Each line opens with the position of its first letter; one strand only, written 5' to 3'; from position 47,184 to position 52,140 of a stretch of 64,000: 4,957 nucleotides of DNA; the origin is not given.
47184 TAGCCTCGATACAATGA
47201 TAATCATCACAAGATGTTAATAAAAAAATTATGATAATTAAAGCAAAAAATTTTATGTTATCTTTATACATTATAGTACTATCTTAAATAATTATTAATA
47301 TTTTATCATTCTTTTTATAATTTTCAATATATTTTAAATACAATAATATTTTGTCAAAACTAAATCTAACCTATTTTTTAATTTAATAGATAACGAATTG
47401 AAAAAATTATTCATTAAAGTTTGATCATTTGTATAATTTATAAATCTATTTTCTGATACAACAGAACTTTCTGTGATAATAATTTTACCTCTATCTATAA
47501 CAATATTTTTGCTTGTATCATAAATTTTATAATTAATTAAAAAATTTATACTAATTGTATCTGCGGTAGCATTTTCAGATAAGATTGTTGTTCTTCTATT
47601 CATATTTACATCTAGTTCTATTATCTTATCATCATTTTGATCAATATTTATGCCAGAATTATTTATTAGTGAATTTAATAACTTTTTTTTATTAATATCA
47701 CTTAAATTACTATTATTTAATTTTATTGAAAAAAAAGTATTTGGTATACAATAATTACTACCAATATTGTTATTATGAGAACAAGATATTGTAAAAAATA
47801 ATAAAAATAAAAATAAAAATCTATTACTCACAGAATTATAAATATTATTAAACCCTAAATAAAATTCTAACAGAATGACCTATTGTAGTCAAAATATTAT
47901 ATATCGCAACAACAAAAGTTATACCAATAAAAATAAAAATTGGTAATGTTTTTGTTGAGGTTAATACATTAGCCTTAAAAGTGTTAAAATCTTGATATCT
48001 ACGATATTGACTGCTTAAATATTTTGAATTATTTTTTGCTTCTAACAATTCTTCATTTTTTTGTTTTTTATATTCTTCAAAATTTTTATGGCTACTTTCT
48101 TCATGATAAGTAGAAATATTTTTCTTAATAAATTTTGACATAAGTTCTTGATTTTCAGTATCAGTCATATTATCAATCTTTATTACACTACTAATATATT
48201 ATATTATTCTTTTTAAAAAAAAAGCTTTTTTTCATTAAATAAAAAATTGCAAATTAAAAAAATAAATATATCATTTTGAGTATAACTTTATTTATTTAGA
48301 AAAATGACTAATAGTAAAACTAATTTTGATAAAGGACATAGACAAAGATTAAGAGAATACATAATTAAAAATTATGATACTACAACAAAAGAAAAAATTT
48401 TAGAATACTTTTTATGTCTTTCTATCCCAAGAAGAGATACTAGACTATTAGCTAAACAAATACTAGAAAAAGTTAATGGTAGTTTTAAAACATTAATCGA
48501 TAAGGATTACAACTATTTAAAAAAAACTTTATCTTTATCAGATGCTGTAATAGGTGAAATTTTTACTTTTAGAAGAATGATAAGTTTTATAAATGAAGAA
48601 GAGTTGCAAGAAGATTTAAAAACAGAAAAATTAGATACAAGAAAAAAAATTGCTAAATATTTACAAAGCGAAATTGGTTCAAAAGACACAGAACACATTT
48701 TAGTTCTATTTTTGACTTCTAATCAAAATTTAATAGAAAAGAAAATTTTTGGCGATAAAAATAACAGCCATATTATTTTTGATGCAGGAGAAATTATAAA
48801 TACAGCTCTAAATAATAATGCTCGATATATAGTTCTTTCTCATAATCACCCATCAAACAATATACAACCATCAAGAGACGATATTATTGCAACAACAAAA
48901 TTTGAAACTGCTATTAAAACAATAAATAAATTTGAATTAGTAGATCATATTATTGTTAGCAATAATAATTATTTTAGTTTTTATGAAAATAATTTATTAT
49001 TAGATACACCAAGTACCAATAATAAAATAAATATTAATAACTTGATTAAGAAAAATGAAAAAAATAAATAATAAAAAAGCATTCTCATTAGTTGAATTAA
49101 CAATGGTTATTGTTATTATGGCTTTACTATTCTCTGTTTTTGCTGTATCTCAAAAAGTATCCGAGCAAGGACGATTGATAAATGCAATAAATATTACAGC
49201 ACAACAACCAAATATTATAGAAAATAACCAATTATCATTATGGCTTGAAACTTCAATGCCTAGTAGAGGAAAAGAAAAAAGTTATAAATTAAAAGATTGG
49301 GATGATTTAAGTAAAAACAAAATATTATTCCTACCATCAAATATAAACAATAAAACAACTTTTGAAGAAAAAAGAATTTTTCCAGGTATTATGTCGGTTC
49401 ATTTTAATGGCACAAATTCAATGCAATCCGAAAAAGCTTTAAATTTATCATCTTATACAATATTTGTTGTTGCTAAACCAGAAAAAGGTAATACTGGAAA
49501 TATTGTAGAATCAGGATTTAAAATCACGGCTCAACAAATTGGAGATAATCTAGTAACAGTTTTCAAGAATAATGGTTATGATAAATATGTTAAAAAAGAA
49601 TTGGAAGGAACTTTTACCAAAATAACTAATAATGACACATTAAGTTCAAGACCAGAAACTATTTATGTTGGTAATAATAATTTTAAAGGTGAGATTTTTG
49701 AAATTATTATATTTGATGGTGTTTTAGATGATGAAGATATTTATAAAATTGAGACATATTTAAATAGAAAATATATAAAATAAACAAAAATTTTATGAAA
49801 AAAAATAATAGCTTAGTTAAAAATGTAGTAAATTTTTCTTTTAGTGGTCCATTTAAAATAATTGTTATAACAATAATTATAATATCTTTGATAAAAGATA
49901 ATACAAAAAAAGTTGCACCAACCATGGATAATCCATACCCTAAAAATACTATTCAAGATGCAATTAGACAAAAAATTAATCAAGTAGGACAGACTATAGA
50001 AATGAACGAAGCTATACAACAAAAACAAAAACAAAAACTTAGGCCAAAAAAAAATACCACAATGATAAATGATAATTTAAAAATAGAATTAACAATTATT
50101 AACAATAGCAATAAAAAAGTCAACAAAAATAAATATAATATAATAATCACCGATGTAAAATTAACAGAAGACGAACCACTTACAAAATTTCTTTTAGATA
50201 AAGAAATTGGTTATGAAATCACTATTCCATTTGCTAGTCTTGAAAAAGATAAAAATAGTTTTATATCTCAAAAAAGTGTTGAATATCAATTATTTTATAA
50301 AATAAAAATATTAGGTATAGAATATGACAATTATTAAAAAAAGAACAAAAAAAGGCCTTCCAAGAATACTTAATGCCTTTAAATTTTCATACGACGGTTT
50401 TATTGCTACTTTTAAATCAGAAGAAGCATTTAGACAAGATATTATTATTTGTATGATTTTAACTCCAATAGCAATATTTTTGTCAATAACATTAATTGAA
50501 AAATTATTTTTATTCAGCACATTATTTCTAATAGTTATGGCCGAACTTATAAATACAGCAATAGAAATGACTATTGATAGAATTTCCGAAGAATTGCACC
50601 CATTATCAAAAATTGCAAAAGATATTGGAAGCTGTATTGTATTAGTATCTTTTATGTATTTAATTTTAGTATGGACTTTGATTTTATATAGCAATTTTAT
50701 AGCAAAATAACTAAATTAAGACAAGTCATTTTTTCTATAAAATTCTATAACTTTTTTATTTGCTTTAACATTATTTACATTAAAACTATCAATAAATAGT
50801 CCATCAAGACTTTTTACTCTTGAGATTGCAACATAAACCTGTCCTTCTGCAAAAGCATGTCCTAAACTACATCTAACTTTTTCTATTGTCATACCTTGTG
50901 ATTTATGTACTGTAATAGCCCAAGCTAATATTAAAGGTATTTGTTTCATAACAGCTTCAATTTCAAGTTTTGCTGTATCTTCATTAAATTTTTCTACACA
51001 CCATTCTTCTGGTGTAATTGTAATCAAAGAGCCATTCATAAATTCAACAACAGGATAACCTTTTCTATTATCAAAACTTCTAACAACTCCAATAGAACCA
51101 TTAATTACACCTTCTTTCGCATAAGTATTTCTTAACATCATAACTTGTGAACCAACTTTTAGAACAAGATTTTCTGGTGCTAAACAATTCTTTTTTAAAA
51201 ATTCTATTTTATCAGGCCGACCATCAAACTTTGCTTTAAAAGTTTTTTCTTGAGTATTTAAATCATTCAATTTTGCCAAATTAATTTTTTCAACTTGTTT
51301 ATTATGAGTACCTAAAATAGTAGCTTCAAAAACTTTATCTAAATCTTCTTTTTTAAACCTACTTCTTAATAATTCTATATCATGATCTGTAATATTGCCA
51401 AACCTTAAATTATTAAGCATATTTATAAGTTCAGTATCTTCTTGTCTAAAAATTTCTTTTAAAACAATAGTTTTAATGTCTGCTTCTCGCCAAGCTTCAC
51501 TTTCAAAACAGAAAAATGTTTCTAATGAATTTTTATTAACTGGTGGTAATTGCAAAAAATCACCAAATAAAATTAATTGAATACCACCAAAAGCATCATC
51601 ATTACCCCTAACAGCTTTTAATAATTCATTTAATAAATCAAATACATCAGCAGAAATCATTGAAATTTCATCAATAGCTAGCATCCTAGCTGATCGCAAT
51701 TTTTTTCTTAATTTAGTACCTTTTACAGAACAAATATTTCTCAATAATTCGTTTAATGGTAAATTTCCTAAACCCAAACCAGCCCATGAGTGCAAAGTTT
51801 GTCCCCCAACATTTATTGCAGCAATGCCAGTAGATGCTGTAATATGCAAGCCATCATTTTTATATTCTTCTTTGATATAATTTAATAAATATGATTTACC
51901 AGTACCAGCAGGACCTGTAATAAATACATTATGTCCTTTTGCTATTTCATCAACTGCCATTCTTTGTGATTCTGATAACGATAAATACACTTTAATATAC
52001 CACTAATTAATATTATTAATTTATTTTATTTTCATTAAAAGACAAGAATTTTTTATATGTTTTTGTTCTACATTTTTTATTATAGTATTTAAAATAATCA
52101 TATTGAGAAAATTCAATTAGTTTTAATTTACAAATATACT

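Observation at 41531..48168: Four-gene operon around a giant lipid-anchored, Cys-rich VirB6/TrbL-like protein with its own beta-barrel partner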

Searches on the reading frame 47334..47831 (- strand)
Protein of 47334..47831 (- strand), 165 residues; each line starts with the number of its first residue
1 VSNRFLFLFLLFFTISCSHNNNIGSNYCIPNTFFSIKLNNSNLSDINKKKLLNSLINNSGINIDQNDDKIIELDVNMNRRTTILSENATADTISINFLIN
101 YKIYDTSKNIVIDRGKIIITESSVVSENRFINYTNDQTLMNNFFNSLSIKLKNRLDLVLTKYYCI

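Call 3: search_protein_families(library=pfam, proteins=[window:47334-47831:-], max_evalue=1)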
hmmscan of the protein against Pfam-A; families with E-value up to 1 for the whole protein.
window:47334-47831:- (165 aa): 0 families

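Call 4: search_protein_families(library=ncbifam, proteins=[window:47334-47831:-], max_evalue=1)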
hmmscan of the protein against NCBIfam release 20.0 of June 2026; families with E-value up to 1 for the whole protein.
window:47334-47831:- (165 aa): 1 family
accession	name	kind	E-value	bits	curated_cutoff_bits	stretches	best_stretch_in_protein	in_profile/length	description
TIGR04134.1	lipo_with_rSAM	hypoth_equivalog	0.08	12.9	39.8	1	2-37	6-43/150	radical SAM-associated putative lipoprotein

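Call 22: find_homologous_proteins(query=window:47334-47831:-, max_evalue=0.001)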
Query window:47334-47831:- (165 aa): 7 proteins with E <= 0.001 among 145 candidates.
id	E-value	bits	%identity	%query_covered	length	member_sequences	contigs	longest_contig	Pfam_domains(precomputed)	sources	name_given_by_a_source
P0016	6.1e-95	333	100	100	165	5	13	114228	-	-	-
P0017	2.7e-80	286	85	100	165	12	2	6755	-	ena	-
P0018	1.5e-51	192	87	67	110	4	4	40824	-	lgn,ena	-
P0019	3.6e-33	133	48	97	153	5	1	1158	-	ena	-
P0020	9.7e-33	131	48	85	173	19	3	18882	-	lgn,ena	-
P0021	5.4e-31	126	43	95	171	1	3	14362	-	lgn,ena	-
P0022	1.8e-30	124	47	84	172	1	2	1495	-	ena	-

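Call 27: search_solved_structures(query=A3, max_evalue=10)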
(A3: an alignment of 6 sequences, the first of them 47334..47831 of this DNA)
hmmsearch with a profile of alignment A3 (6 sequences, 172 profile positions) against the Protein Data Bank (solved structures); distinct sequences matched with E-value up to 10: 2.
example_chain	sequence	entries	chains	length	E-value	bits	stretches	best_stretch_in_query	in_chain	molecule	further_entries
8b9w_A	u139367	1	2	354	1.3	12.1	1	83-130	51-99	Putative cysteine synthase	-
9we7_A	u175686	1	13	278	4.2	10.5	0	102-163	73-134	Erlin-1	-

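Call 38: predict_structure(alignment_id=A3)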
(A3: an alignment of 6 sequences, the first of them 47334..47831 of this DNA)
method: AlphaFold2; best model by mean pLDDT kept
length: 165 residues; sequences in the alignment: 6
mean_pLDDT: 74.4   pTM: 0.66
mean pLDDT of the five models: 74.4, 73.0, 70.5, 68.4, 60.4
residues with pLDDT >= 90: 11; 70-90: 99; 50-70: 41; < 50: 14
segments of 3 or more residues with pLDDT < 50: 16-24, 129-133
pLDDT, mean of each block of 10 residues (from residue 1): 58 50 59 78 81 79 75 87 64 86 88 90 64 61 86 85 77
secondary structure, 60 per line:
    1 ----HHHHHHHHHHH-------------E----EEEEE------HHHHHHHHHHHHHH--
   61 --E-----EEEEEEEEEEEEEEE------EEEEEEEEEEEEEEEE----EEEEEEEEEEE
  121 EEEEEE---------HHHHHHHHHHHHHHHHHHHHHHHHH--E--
elements in order: H5-15 E34-38 H45-58 E69-83 E90-105 E110-126 H136-160

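Call 41: fold_search(model_id=the predicted structure, library=pdb)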
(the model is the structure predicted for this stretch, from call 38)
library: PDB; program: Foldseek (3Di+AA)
matches with E <= 10: 956; with E <= 0.001: 39
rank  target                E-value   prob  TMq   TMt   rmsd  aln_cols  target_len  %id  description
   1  8h1s_B                2.5e-06  1.00  0.47  0.47   5.0       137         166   15  Crystal structure of apo-LptDE complex (released 2023-10-11)
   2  5tse_B                3.7e-06  1.00  0.48  0.57   4.6       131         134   17  2.35 Angstrom Crystal Structure Minor Lipoprotein from Acinetobacter baumannii. (released 2016-11-09)
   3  2n8x_MODEL_1_A        4.1e-06  1.00  0.49  0.49   9.6       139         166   19  Solution structure of LptE from Pseudomonas Aerigunosa (released 2016-05-25)
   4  5tse_A                6.0e-06  1.00  0.45  0.51   4.8       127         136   16  2.35 Angstrom Crystal Structure Minor Lipoprotein from Acinetobacter baumannii. (released 2016-11-09)
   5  8h1r_B                6.3e-06  1.00  0.46  0.44   5.5       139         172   15  Crystal structure of LptDE-YifL complex (released 2023-10-25)
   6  5tse_C                7.2e-06  1.00  0.44  0.53   4.8       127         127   16  2.35 Angstrom Crystal Structure Minor Lipoprotein from Acinetobacter baumannii. (released 2016-11-09)
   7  5iva_B                1.2e-05  1.00  0.49  0.52   5.0       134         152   19  The LPS Transporter LptDE from Pseudomonas aeruginosa, core complex (released 2016-05-18)
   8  4kwy_A                4.8e-05  1.00  0.50  0.59   5.1       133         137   10  Crystal structure of a putative lipoprotein (CC_3750) from Caulobacter crescentus CB15 at 2.40 A resolution (released 2013-06-19)
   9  8t8d_C                6.5e-05  1.00  0.33  0.28   9.3       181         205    8  Structure of Helicobacter pylori adhesin A, HpaA (released 2024-01-31)
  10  8t8d_D                8.3e-05  1.00  0.33  0.30   9.3       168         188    9  Structure of Helicobacter pylori adhesin A, HpaA (released 2024-01-31)
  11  9rpt_B                1.1e-04  1.00  0.51  0.56   7.7       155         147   12  Cryo-EM structure of the open state of Shigella flexneri LptDE bound by the RBP of Oekolampad phage (released 2025-12-10)
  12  5ixm_H                1.2e-04  1.00  0.51  0.56   7.4       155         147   11  The LPS Transporter LptDE from Yersinia pestis, core complex (released 2016-05-18)
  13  4rh8_C                1.3e-04  1.00  0.48  0.57   5.5       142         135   13  Crystal structure of the outer membrane lipopolysaccharide transport protein LptE (RlpB) from Escherichia coli in the  (released 2015-11-11)
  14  7rxu                  1.3e-04  1.00  0.41  0.48   7.1       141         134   13  Crystal structure of Cj1090c (released 2022-08-31)
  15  3bgh_B                1.4e-04  1.00  0.46  0.42   9.4       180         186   14  Crystal structure of putative neuraminyllactose-binding hemagglutinin homolog from Helicobacter pylori (released 2007-12-11)
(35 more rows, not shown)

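Call 57: search_protein_families(library=pfam, alignment_id=A3, max_evalue=10)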
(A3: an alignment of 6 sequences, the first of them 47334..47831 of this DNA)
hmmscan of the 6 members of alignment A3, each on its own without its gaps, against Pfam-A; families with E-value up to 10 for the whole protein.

A. member 1, window:47334-47831:- (165 aa): 1 family
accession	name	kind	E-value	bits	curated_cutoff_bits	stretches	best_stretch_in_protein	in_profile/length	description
PF09716.15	ETRAMP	-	4.2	7.9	29.1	0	5-108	10-80/81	Malarial early transcribed membrane protein (ETRAMP)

B. families by the number of members that match (of 6 scanned): 5 families
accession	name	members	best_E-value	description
PF09716.15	ETRAMP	2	1.1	Malarial early transcribed membrane protein (ETRAMP)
PF09286.16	Pro-kuma_activ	1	0.068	Pro-kumamolisin, activation domain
PF08139.17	LPAM_1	1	0.12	Prokaryotic membrane lipoprotein lipid attachment site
PF01043.26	SecA_PP_bind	1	0.45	SecA preprotein cross-linking domain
PF16111.11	DUF4829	1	1.9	Domain of unknown function (DUF4829)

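Call 78: find_related_loci(query=A3, collection=metagenome_contigs, flank=8000)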
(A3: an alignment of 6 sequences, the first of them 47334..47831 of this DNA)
Query A3 (165 aa) in metagenome_contigs; peptide patterns used: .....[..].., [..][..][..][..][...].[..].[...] (x = any residue, [..] = any of these).
600 stretches matched a pattern, but none encodes a relative of the query by tblastn (E <= 1e-3).

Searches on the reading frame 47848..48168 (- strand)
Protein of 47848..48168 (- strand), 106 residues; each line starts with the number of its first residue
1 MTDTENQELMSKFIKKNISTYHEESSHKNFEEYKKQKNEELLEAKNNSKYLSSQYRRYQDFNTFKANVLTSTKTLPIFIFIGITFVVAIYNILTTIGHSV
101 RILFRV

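Call 3: search_protein_families(library=pfam, proteins=[window:47848-48168:-], max_evalue=1)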
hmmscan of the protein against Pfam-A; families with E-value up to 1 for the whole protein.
window:47848-48168:- (106 aa): 1 family
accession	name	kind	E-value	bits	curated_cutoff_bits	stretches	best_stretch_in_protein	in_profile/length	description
PF02932.22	Neur_chan_memb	-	0.014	16.1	28.1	1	19-93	157-231/233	Neurotransmitter-gated ion-channel transmembrane region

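Call 4: search_protein_families(library=ncbifam, proteins=[window:47848-48168:-], max_evalue=1)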
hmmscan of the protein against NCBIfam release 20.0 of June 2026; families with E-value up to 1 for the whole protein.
window:47848-48168:- (106 aa): 3 families
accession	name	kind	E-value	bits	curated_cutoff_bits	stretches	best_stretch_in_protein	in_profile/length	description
NF047421.1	YfmH_fam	equivalog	0.01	15.1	250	1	2-64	324-389/425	EF-P 5-aminopentanol modification-associated protein YfmH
NF050013.1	HpsJ_like_A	equivalog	0.034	13.7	140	1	5-75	131-200/217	HpsJ-like protein, cyanoexosortase A-associated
TIGR03497.1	FliI_clade2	equivalog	0.22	10.4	629.8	1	4-58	341-395/413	flagellar protein export ATPase FliI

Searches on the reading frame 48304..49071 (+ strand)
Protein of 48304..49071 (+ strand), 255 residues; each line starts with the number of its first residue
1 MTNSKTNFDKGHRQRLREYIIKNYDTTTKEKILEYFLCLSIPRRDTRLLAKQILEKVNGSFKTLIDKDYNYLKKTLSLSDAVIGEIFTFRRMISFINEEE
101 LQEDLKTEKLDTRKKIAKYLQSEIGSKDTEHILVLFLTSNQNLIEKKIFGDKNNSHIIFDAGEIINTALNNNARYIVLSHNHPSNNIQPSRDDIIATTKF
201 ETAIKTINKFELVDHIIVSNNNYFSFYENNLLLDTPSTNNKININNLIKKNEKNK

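Call 7: search_protein_families(library=pfam, proteins=[window:48304-49071:+], max_evalue=0.001)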
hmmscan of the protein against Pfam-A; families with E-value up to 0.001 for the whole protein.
window:48304-49071:+ (255 aa): 1 family
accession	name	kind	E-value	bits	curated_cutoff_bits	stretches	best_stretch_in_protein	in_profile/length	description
PF04002.20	RadC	-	3.4e-28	98.4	22.1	1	112-230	3-120/121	RadC-like JAB domain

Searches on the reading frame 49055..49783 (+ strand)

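Call 7: search_protein_families(library=pfam, proteins=[window:49055-49783:+], max_evalue=0.001)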
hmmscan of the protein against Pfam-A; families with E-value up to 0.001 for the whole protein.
window:49055-49783:+ (242 aa): 1 family
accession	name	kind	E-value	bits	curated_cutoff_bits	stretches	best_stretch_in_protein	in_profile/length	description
PF07963.17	N_methyl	-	0.00023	21.1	21.2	1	5-28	2-25/27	Prokaryotic N-terminal methylation motif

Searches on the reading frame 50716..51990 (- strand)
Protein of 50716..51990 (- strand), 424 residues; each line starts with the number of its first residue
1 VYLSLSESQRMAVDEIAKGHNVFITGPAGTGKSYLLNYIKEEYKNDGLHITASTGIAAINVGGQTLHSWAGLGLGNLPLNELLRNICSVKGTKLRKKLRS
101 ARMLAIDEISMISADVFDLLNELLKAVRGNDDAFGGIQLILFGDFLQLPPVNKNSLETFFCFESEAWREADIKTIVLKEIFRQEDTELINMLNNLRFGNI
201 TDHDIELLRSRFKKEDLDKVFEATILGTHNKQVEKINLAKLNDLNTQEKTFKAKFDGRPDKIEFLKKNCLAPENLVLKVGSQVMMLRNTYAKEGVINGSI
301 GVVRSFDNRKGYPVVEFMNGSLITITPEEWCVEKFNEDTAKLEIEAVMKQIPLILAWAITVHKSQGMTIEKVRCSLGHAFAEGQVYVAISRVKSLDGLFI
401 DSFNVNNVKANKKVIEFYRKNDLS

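Call 14: search_protein_families(library=pfam, proteins=[window:50716-51990:-], max_evalue=0.001)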
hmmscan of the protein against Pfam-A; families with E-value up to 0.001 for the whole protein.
window:50716-51990:- (424 aa): 14 families
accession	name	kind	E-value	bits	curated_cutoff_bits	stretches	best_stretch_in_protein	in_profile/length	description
PF05970.20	PIF1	-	1.3e-38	133.2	25.9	1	5-202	2-219/223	PIF1-like helicase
PF13604.12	AAA_30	-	2.7e-18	66.8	27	1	5-208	2-180/191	AAA domain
PF13245.12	AAA_19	-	6.6e-13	49.4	25.1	1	9-151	1-132/134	AAA domain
PF21530.3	Pif1_2B_dom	-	2.9e-10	40.1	23.9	1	265-305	6-46/47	DNA helicase Pif1, 2B domain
PF02689.20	Herpes_Helicase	-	3.5e-08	32.4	27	1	357-414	731-790/808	Helicase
PF13401.12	AAA_22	-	6.2e-08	33.5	27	1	22-143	8-122/130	AAA domain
PF18335.7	SH3_13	-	8.5e-07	29.1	41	1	275-317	24-65/65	ATP-dependent RecD-like DNA helicase SH3 domain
PF07728.20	AAA_5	-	4.2e-06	27.2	22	1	21-125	1-91/139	AAA domain (dynein-related subfamily)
PF13191.12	AAA_16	-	3.1e-05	25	32.6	1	14-50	17-55/167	AAA ATPase domain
PF00270.35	DEAD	-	0.00029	21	26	0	7-35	2-30/167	DEAD/DEAH box helicase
PF01443.25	Viral_helicase1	-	0.00051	20.4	21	0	343-393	171-221/228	Viral superfamily 1 RNA helicase core domain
PF03266.21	NTPase_1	-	0.00066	20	23.9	0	21-50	1-30/168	NTPase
PF00005.33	ABC_tran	-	0.00078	20.5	25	0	16-50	8-42/137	ABC transporter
PF02562.22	PhoH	-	0.00086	19.3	27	0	6-35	6-35/205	PhoH-like protein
